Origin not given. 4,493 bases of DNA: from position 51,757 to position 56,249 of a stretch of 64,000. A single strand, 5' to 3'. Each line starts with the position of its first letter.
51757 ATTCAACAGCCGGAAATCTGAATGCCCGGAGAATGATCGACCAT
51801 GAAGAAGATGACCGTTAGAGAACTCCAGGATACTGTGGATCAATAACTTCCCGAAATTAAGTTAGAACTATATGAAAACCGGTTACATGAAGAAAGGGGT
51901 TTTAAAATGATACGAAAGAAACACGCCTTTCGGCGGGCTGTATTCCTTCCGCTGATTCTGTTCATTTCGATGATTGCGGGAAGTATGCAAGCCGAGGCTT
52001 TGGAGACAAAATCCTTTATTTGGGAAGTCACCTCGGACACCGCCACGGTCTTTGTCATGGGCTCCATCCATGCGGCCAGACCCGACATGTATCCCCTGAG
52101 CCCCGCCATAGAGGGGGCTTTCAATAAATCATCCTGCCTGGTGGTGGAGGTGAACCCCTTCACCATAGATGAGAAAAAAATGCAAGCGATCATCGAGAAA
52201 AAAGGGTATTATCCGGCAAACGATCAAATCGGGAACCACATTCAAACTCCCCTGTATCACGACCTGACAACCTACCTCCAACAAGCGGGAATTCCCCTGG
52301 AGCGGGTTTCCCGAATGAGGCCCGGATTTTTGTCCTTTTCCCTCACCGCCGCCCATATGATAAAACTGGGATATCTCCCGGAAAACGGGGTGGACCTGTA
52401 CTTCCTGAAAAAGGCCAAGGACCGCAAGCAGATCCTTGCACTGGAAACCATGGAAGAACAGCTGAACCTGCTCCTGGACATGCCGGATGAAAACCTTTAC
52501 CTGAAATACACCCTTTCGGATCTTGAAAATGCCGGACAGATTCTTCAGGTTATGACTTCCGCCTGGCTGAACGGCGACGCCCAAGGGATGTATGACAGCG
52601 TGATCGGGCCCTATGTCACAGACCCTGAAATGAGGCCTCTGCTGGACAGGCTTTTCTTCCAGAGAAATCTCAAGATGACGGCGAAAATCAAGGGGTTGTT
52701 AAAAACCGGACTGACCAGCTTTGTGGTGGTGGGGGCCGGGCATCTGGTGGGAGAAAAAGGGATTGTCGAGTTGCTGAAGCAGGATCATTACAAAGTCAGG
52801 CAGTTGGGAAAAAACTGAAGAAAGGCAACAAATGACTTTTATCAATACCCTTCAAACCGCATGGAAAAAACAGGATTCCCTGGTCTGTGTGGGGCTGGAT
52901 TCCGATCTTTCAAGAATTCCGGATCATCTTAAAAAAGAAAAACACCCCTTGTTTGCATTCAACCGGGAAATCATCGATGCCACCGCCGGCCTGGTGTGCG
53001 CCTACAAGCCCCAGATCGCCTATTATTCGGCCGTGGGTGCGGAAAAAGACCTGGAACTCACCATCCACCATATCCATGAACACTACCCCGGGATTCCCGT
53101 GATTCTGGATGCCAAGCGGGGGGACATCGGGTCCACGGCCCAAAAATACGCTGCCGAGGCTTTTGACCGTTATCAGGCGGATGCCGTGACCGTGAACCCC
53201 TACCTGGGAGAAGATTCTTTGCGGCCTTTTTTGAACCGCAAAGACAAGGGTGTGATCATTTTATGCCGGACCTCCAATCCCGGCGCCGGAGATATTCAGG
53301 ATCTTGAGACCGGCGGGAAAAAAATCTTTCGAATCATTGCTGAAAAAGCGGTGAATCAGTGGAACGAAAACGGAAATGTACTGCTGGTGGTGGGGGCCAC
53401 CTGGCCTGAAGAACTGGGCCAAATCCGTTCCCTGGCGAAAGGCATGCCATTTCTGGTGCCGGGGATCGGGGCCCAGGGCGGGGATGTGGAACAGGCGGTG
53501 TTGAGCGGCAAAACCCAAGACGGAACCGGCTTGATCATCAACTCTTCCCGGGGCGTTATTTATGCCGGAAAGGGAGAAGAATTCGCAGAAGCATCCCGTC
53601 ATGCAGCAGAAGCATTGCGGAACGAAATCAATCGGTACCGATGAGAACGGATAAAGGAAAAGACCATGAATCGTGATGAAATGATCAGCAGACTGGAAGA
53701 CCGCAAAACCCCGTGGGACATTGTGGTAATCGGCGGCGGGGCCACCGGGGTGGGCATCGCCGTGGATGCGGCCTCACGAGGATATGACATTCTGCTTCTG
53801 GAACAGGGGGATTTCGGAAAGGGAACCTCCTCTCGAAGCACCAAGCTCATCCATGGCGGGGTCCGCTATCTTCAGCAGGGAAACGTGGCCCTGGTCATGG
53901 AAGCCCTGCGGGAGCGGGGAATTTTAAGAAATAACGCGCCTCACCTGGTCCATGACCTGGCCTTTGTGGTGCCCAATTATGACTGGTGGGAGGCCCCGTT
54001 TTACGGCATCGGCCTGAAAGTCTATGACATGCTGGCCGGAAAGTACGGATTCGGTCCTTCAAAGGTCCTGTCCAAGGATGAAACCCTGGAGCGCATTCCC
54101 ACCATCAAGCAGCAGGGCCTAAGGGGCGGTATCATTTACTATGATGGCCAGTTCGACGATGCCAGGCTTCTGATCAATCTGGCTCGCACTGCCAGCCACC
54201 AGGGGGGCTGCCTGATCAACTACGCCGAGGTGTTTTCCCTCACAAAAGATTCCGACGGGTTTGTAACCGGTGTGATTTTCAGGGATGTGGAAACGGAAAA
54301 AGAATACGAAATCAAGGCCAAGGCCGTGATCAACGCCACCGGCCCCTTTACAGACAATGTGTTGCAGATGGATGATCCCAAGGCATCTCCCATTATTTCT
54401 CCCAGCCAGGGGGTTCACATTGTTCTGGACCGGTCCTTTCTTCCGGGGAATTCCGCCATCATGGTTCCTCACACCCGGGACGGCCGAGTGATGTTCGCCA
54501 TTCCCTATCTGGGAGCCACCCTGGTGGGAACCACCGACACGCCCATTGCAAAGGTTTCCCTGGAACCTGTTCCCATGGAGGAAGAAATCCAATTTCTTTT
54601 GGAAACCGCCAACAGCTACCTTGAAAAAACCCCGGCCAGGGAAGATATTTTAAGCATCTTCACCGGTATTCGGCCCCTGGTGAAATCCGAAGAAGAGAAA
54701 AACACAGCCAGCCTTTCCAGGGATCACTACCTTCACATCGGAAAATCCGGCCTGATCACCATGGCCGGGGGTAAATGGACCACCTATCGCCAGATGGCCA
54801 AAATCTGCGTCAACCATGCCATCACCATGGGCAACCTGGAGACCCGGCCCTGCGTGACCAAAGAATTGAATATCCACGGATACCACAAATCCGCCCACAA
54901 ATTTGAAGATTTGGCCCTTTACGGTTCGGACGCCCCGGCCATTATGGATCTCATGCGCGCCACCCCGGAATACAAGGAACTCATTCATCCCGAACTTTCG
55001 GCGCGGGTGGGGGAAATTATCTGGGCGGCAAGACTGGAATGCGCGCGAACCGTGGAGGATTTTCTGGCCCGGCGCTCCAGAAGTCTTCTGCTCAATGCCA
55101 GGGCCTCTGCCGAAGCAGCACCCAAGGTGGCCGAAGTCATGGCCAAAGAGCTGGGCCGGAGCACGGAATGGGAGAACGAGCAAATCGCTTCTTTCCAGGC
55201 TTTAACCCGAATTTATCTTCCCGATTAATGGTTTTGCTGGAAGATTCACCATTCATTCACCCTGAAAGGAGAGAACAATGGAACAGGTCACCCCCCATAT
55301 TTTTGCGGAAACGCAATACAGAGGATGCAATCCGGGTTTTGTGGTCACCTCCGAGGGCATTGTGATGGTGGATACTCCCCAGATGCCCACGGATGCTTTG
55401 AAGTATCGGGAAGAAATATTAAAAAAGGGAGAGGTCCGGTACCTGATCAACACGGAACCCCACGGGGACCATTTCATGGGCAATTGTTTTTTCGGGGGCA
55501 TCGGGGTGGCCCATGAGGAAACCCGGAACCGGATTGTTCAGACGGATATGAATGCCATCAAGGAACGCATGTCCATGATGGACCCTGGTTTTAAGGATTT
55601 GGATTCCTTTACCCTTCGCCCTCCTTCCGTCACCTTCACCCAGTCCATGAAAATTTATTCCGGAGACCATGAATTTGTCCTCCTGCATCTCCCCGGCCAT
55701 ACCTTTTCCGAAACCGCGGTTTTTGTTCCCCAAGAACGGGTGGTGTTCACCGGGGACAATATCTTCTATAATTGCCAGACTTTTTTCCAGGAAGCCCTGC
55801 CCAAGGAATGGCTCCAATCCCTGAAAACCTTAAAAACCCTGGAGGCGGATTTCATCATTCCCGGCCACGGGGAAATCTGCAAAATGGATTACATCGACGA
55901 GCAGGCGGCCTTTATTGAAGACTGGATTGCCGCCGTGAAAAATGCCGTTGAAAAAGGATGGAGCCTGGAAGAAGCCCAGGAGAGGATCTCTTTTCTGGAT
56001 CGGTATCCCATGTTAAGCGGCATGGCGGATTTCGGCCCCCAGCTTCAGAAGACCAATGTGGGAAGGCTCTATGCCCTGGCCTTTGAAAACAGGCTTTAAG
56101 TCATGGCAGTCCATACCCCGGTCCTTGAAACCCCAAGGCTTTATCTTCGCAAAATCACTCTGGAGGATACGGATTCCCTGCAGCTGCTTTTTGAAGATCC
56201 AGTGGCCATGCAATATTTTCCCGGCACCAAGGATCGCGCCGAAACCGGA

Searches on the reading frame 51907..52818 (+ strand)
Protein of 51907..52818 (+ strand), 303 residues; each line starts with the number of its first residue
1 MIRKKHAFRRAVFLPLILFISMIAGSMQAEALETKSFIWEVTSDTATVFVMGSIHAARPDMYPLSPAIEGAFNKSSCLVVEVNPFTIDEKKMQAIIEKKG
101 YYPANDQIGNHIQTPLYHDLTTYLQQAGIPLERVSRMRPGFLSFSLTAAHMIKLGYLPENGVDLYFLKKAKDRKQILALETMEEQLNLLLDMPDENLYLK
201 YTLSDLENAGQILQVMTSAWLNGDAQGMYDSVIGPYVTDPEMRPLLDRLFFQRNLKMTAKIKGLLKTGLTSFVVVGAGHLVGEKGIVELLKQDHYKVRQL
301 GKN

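Call 20: search_protein_families(library=pfam, proteins=[window:51907-52818:+], max_evalue=0.001)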
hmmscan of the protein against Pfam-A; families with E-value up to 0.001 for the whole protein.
window:51907-52818:+ (303 aa): 1 family
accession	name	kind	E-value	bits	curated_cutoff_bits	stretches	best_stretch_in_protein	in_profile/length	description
PF01963.22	TraB_PrgY_gumN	-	2e-61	208.6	26.8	1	37-299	1-263/263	TraB/PrgY/gumN family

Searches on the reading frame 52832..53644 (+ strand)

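Call 20: search_protein_families(library=pfam, proteins=[window:52832-53644:+], max_evalue=0.001)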
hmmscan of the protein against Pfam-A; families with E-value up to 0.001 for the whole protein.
window:52832-53644:+ (270 aa): 1 family
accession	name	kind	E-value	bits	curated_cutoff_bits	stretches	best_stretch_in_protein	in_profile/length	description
PF00215.30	OMPdecase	-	8.8e-31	107.9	27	1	18-253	3-219/221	Orotidine 5'-phosphate decarboxylase / HUMPS family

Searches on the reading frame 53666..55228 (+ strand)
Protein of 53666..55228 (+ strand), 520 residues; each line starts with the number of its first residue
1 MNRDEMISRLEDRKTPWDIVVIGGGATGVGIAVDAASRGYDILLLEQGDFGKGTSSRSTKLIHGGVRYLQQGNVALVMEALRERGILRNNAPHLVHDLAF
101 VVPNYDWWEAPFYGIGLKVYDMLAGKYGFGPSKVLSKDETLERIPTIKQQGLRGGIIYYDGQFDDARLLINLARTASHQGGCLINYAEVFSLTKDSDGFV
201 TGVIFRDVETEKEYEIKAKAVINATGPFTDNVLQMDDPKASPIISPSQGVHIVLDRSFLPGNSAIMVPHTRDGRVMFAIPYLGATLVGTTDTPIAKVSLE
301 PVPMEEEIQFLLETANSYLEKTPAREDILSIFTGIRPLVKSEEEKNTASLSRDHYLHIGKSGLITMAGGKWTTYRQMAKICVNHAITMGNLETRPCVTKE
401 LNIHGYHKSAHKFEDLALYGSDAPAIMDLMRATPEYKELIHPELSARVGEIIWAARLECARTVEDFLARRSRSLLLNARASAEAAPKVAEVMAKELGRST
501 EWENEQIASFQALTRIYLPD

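Call 21: search_protein_families(library=pfam, proteins=[window:53666-55228:+], max_evalue=0.001)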
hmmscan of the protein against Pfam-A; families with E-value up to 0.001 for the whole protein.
window:53666-55228:+ (520 aa): 7 families
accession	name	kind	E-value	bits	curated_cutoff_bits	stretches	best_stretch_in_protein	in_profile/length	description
PF01266.30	DAO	-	8.6e-60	203.6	27.9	1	18-375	1-353/353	FAD dependent oxidoreductase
PF16901.10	DAO_C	-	1.3e-18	67.5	31.4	1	417-500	38-123/126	C-terminal domain of alpha-glycerophosphate oxidase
PF00890.30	FAD_binding_2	-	1.2e-07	31.8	20.4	0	18-58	1-41/414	FAD binding domain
PF12831.13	FAD_oxidored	-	1.5e-07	31.5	27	1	18-83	1-70/416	FAD dependent oxidoreductase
PF07992.20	Pyr_redox_2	-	3.5e-05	23.8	26.1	1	9-49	135-175/291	Pyridine nucleotide-disulphide oxidoreductase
PF13738.12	Pyr_redox_3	-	4.8e-05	23.2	30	0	20-52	1-34/305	Pyridine nucleotide-disulphide oxidoreductase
PF01134.28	GIDA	-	0.0001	22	22.1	0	18-46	1-29/391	Glucose inhibited division protein A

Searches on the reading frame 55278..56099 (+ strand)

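Call 21: search_protein_families(library=pfam, proteins=[window:55278-56099:+], max_evalue=0.001)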
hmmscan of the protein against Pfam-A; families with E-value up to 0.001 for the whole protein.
window:55278-56099:+ (273 aa): 1 family
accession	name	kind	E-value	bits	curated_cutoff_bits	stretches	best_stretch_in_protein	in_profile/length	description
PF00753.33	Lactamase_B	-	8e-16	59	22.7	1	16-197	5-196/196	Metallo-beta-lactamase superfamily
